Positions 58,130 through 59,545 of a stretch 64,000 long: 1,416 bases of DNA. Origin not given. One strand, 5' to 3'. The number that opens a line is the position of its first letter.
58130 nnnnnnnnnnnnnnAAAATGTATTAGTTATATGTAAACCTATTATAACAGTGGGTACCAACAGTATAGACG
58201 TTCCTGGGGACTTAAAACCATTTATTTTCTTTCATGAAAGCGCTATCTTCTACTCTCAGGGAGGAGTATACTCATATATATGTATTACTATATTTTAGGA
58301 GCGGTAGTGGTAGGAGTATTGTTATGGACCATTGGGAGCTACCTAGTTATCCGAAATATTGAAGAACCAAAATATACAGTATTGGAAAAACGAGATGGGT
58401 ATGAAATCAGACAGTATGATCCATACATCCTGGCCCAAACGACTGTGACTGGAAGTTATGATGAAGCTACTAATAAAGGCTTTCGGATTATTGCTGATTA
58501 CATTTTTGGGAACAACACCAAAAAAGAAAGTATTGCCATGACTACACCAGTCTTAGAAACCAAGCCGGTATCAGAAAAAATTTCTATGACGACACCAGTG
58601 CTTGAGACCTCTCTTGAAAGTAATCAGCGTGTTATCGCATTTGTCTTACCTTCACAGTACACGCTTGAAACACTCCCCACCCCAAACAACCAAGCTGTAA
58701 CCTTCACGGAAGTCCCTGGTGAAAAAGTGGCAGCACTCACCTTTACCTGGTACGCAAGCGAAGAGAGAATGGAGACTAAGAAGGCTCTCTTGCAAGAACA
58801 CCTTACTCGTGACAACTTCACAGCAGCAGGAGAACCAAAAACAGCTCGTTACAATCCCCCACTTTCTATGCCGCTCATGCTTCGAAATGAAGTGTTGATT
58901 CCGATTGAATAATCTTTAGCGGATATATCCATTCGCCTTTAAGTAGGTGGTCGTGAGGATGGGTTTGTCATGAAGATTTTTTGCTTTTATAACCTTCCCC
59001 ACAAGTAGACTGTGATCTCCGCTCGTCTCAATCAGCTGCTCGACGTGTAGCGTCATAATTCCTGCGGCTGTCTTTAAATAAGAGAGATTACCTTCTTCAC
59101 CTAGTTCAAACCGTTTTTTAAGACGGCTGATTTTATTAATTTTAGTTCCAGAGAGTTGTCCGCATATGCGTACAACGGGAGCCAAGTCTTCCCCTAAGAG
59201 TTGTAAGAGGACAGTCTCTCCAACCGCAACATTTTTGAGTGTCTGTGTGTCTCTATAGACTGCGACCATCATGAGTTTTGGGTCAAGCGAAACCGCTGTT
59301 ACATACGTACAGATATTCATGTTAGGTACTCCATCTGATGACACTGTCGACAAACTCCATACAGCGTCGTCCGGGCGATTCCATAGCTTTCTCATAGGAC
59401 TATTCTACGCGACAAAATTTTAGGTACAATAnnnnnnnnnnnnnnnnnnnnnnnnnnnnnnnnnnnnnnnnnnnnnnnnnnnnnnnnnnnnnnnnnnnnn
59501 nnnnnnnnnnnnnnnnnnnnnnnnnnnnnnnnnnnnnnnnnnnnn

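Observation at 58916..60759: Photolyase/cryptochrome-related protein with apparently swapped domain order, clustered with DUF2805 and a flavin-reductase-like gene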

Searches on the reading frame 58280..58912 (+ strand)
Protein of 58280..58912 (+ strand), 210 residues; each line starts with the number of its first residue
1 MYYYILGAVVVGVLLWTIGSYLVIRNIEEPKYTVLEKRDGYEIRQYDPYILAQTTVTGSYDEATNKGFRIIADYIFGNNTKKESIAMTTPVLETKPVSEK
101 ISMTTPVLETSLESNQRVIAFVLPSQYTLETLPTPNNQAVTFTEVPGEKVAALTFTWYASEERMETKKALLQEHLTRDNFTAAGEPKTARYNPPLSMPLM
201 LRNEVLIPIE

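Call 3: search_protein_families(library=pfam, proteins=[window:58280-58912:+], max_evalue=0.1)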
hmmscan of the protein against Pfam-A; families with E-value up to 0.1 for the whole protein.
window:58280-58912:+ (210 aa): 1 family
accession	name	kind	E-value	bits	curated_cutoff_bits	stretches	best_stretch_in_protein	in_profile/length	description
PF04832.17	SOUL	-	1.8e-47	162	27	1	27-207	1-172/173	SOUL heme-binding protein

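Call 4: search_protein_families(library=ncbifam, proteins=[window:58280-58912:+], max_evalue=0.1)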
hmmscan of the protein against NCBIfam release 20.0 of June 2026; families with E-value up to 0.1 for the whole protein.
window:58280-58912:+ (210 aa): 0 families

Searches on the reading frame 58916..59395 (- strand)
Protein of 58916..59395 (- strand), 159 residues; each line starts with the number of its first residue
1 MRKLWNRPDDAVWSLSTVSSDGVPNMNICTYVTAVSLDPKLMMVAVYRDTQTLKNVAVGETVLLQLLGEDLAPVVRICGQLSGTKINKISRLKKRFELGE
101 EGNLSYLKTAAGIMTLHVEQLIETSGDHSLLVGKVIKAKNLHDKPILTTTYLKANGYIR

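Call 3: search_protein_families(library=pfam, proteins=[window:58916-59395:-], max_evalue=0.1)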
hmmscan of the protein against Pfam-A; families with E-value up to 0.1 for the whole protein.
window:58916-59395:- (159 aa): 2 families
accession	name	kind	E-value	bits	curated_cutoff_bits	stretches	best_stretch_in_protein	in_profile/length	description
PF01613.24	Flavin_Reduct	-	1.8e-15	57.8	27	1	16-143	12-136/153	Flavin reductase like domain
PF01243.27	PNPOx_N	-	0.0013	19.5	28.1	1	13-80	15-72/120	Pyridoxamine 5'-phosphate oxidase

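Call 4: search_protein_families(library=ncbifam, proteins=[window:58916-59395:-], max_evalue=0.1)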
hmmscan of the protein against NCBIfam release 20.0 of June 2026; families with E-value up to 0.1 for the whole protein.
window:58916-59395:- (159 aa): 5 families
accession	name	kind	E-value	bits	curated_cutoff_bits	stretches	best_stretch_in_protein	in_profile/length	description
NF052639.1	FlvnRedFerAPor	equivalog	0.00015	21.5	260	1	17-145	23-144/158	flavin reductase FerA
NF042921.1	HpaC_Thermus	equivalog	0.00017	21.6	200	1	31-139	34-131/150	4-hydroxyphenylacetate 3-monooxygenase reductase subunit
NF045630.1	monooxsub_HsaB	equivalog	0.00034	20.5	230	1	15-147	24-150/186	3-hydroxy-9,10-secoandrosta-1,3,5(10)-triene-9,17-dione monooxygenase reductase subunit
NF045733.1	StyMonoxStyB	equivalog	0.0011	19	200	1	27-147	30-140/150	styrene monooxygenase NADH-dependent flavin reductase subunit StyB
NF045919.1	HphnlacHdxRed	equivalog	0.014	14.5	340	1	33-147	42-149/309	p-hydroxyphenylacetate 3-hydroxylase reductase component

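Call 67: search_solved_structures(query=window:58916-59395:-, max_evalue=0.01)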
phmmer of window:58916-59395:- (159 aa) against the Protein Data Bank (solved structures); distinct sequences matched with E-value up to 0.01: 3.
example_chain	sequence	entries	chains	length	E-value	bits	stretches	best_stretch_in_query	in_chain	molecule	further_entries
1rz0_A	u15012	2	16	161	0.00053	23.1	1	21-147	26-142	phenol 2-hydroxylase component B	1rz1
8ct0_A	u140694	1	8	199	0.0049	20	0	12-137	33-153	Flavin reductase (NADH)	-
9fd4_A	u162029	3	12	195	0.0051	19.9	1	15-147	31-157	Flavin reductase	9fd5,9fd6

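Call 97: search_dna_similar(query=window:58916-59395:-, collection=plasmids, mode=protein, max_rows=15, max_evalue=1e-8)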
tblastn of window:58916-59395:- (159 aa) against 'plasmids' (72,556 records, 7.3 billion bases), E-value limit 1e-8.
No match.
